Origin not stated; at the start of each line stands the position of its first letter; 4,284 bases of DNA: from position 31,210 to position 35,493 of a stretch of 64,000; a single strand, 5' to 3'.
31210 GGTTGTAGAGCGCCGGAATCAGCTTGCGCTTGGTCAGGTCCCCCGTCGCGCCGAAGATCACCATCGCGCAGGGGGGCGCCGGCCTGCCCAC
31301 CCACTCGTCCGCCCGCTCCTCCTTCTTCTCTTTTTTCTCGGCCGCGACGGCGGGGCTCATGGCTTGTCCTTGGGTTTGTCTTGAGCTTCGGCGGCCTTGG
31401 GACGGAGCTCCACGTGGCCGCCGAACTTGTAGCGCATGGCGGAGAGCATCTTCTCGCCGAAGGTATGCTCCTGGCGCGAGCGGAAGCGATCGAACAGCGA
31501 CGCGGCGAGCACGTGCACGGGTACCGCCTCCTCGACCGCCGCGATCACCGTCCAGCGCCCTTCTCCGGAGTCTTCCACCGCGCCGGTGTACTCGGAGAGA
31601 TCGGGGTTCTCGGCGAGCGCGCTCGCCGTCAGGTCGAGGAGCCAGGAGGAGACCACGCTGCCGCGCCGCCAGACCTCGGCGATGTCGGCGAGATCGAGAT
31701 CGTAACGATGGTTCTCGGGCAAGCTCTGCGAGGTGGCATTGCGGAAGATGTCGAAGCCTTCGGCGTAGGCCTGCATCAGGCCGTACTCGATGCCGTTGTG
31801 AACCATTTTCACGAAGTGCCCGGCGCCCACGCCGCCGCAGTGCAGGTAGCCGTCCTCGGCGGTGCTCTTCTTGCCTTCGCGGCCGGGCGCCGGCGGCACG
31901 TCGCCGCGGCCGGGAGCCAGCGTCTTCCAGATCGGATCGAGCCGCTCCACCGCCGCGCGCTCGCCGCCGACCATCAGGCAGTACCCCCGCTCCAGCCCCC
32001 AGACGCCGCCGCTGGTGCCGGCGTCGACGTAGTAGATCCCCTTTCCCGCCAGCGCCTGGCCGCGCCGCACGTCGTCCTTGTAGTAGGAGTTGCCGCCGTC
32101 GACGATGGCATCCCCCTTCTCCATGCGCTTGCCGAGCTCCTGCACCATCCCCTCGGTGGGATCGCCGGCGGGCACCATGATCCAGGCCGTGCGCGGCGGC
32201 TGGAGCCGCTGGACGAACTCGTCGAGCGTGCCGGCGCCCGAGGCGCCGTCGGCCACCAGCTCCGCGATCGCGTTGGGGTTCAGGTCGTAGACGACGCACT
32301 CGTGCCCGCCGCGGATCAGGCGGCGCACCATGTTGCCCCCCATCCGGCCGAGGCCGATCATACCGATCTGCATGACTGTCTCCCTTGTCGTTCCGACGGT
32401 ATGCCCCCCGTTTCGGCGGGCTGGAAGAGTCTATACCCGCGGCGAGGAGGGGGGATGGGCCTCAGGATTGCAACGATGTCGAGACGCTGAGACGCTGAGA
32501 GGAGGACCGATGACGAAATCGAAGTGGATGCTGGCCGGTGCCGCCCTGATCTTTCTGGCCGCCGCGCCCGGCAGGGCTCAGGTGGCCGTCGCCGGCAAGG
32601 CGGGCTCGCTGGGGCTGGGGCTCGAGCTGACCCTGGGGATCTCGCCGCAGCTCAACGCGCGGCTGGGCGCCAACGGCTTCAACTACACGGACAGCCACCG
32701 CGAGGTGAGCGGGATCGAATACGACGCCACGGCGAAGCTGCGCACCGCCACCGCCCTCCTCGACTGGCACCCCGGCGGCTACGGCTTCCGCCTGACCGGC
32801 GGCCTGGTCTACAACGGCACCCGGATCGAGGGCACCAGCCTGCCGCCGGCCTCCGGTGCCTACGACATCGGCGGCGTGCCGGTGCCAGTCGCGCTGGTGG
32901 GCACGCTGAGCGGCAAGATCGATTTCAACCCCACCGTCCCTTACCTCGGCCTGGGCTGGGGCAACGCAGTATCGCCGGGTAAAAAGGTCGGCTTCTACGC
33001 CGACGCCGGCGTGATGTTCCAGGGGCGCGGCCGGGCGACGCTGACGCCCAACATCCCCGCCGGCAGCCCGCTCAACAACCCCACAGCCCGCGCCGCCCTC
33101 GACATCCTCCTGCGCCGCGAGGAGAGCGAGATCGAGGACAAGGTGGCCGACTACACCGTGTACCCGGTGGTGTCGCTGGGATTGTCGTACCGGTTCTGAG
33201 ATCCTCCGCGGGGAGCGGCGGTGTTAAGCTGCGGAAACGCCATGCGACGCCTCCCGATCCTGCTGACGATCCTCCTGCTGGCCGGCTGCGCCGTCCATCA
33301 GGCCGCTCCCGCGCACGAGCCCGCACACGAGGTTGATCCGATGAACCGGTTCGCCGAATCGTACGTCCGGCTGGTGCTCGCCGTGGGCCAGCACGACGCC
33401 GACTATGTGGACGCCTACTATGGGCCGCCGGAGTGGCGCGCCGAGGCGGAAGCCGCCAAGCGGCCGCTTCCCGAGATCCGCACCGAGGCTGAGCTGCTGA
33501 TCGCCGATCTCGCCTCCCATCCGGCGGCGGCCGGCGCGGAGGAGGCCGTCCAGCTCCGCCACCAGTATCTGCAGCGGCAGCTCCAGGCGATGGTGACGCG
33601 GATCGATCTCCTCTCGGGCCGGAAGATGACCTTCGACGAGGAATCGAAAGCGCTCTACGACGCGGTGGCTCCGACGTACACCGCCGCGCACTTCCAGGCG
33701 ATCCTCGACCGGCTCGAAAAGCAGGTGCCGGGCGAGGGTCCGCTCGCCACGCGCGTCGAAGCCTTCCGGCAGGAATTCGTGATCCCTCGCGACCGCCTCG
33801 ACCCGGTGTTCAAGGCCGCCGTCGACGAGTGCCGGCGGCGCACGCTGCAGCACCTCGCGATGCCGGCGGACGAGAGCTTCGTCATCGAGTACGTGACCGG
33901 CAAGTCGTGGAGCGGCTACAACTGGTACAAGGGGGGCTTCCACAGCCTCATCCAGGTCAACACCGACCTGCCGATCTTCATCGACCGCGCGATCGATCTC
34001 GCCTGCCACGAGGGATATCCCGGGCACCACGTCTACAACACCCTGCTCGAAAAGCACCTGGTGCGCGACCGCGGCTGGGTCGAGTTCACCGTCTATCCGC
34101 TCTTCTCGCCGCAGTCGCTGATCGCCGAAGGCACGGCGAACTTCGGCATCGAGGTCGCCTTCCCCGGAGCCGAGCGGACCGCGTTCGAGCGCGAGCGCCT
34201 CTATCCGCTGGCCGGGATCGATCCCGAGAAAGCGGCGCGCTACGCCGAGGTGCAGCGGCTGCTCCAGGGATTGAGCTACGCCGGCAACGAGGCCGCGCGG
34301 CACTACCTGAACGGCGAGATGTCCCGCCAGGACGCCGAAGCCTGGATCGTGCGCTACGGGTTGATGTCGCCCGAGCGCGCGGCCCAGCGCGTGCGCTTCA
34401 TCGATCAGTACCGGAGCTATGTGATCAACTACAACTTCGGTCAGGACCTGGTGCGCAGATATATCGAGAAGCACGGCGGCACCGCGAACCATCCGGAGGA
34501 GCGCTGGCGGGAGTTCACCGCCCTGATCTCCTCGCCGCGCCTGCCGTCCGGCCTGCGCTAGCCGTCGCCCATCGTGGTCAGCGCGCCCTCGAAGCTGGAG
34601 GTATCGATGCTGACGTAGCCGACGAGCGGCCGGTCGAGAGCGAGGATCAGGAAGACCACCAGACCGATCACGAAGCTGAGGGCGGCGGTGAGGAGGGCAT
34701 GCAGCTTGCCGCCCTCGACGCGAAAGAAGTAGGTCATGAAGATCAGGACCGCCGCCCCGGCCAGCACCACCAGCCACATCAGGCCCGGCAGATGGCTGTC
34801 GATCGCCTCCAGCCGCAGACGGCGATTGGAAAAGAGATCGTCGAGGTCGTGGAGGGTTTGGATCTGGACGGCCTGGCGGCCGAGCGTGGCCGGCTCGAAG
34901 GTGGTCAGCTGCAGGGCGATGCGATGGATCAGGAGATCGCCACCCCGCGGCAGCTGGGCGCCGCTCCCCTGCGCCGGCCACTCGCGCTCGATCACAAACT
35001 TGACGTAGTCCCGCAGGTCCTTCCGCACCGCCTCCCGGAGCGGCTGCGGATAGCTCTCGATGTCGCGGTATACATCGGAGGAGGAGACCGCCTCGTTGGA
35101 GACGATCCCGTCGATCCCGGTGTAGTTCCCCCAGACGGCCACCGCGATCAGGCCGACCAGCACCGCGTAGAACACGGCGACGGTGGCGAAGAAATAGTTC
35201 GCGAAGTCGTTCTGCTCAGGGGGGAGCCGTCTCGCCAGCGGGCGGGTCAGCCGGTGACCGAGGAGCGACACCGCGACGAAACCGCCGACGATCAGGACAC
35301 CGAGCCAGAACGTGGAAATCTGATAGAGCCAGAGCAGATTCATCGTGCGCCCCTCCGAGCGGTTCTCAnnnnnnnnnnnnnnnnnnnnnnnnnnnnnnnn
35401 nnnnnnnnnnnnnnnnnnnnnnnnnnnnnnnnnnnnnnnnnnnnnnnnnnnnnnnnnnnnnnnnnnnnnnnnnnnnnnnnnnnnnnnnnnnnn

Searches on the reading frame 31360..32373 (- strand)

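Call 56: search_protein_families(library=pfam, proteins=[window:31360-32373:-], max_evalue=0.0001)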
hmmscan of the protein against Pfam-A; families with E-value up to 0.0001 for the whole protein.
window:31360-32373:- (338 aa): 2 families
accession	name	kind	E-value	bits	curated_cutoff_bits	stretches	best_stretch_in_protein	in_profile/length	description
PF03446.21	NAD_binding_2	-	4.8e-39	134.4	21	1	2-153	1-153/161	NAD binding domain of 6-phosphogluconate dehydrogenase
PF00393.24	6PGD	-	1.9e-22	80.5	27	1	185-303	1-117/290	6-phosphogluconate dehydrogenase, C-terminal domain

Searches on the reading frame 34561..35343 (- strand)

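Call 56: search_protein_families(library=pfam, proteins=[window:34561-35343:-], max_evalue=0.0001)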
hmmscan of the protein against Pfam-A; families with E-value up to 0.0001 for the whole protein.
window:34561-35343:- (261 aa): 1 family
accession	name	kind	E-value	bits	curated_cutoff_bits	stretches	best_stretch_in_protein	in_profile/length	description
PF14023.12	Bestrophin-like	-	4.3e-56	190.5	32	1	21-251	2-232/232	Bestrophin-like domain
